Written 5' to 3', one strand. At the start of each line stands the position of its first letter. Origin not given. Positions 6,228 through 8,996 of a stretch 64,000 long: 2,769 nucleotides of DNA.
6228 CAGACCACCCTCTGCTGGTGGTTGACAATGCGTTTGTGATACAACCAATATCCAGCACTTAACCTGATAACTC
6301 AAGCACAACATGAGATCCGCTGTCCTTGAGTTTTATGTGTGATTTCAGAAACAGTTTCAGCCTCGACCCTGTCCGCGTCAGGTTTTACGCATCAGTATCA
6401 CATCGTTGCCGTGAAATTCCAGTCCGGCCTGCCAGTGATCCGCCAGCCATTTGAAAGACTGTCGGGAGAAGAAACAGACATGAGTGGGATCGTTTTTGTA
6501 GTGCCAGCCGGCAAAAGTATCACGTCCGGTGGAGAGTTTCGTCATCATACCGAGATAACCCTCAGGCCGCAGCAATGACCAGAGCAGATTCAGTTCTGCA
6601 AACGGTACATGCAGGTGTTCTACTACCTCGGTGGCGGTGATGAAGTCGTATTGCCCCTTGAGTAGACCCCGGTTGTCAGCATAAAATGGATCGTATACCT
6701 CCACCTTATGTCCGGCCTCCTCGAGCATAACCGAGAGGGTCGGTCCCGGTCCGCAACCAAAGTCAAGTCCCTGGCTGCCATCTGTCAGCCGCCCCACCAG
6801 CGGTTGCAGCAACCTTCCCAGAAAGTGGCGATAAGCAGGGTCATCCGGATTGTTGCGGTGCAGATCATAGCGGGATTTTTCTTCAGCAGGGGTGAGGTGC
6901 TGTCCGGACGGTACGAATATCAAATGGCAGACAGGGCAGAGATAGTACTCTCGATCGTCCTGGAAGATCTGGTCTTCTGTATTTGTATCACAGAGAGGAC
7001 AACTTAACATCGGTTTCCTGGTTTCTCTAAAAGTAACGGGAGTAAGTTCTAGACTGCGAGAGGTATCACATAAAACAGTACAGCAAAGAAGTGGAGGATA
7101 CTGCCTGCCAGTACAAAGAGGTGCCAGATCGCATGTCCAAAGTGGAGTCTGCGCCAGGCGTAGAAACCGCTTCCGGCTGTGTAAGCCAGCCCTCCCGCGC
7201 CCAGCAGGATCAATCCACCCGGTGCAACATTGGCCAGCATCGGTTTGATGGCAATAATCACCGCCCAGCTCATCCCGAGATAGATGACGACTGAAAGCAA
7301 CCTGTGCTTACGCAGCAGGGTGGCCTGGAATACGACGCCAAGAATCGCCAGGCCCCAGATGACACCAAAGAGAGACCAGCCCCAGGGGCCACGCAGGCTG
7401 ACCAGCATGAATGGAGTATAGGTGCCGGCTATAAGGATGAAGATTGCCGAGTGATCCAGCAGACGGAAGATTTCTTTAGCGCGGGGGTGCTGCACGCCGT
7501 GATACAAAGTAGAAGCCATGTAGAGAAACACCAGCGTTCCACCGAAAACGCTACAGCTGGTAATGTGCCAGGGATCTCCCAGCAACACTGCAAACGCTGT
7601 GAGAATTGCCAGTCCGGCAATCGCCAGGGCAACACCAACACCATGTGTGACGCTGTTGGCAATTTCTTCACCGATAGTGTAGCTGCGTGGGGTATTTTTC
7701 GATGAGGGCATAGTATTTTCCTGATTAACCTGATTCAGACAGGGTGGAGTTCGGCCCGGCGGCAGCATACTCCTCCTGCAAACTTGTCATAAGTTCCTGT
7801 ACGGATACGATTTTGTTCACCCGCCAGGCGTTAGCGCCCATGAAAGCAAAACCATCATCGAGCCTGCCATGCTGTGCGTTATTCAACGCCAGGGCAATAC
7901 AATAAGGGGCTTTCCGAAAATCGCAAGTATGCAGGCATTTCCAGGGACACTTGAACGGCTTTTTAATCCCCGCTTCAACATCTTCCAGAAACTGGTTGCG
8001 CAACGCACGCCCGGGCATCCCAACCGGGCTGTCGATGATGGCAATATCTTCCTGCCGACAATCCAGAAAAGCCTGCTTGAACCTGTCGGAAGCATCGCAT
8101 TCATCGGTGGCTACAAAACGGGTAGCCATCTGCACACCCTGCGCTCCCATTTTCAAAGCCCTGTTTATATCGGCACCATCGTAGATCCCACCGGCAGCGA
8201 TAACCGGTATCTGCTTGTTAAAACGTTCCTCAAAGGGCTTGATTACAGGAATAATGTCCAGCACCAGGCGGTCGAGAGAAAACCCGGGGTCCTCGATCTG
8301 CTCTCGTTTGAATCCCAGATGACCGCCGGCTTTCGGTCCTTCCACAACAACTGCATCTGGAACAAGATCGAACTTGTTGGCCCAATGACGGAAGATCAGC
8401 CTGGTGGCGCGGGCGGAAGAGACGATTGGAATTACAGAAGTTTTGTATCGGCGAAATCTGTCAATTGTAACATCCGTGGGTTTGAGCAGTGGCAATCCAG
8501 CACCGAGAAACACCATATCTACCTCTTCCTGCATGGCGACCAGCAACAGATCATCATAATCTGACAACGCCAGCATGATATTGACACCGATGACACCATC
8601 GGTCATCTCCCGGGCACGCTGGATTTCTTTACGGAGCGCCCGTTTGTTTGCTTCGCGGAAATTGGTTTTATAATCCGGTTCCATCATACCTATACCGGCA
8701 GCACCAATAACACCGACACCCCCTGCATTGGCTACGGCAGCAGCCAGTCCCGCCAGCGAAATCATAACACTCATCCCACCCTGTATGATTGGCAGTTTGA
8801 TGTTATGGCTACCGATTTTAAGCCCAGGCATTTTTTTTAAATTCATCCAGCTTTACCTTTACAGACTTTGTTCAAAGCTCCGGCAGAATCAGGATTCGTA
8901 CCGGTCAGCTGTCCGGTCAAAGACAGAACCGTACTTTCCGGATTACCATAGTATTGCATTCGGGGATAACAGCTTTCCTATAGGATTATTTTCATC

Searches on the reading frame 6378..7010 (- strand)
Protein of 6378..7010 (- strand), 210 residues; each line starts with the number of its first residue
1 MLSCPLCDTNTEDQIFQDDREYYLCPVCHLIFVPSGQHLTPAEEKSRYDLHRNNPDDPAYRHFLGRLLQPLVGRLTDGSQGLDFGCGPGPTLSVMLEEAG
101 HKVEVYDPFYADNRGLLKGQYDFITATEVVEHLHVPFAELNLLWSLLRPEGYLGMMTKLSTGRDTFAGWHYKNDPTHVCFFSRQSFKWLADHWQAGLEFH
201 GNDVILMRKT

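Call 59: search_protein_families(library=pfam, proteins=[window:6378-7010:-], max_evalue=0.00001)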
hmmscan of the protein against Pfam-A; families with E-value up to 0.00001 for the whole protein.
window:6378-7010:- (210 aa): 1 family
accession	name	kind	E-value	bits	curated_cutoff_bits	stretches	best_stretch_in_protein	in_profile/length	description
PF13489.12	Methyltransf_23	-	1.8e-23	83.5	27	1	61-198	6-160/164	Methyltransferase domain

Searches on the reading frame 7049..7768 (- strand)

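Call 59: search_protein_families(library=pfam, proteins=[window:7049-7768:-], max_evalue=0.00001)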
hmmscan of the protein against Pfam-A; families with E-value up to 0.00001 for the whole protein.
window:7049-7768:- (239 aa): 1 family
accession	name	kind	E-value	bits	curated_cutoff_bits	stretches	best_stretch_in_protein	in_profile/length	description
PF03006.26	HlyIII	-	1.9e-41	142.6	26.2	1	32-227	3-224/224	Haemolysin-III related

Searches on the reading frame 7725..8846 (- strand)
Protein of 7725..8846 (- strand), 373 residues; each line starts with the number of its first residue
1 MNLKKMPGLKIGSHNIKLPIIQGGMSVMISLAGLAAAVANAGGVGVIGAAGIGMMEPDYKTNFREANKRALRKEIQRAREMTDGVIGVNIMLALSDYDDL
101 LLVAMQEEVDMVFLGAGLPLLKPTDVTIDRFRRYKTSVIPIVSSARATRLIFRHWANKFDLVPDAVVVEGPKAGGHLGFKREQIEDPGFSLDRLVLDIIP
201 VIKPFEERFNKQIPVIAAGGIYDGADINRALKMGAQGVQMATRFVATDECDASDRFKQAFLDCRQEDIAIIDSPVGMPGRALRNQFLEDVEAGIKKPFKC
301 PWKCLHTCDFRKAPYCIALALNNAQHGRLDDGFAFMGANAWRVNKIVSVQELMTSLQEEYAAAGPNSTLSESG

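Call 59: search_protein_families(library=pfam, proteins=[window:7725-8846:-], max_evalue=0.00001)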
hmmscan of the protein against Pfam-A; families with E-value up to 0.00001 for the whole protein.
window:7725-8846:- (373 aa): 2 families
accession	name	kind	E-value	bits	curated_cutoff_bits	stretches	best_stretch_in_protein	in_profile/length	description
PF03060.21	NMO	-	2.6e-56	191.9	28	1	10-358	4-330/331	Nitronate monooxygenase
PF00478.31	IMPDH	-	2.8e-07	30.3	25.6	0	206-253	201-248/345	IMP dehydrogenase / GMP reductase domain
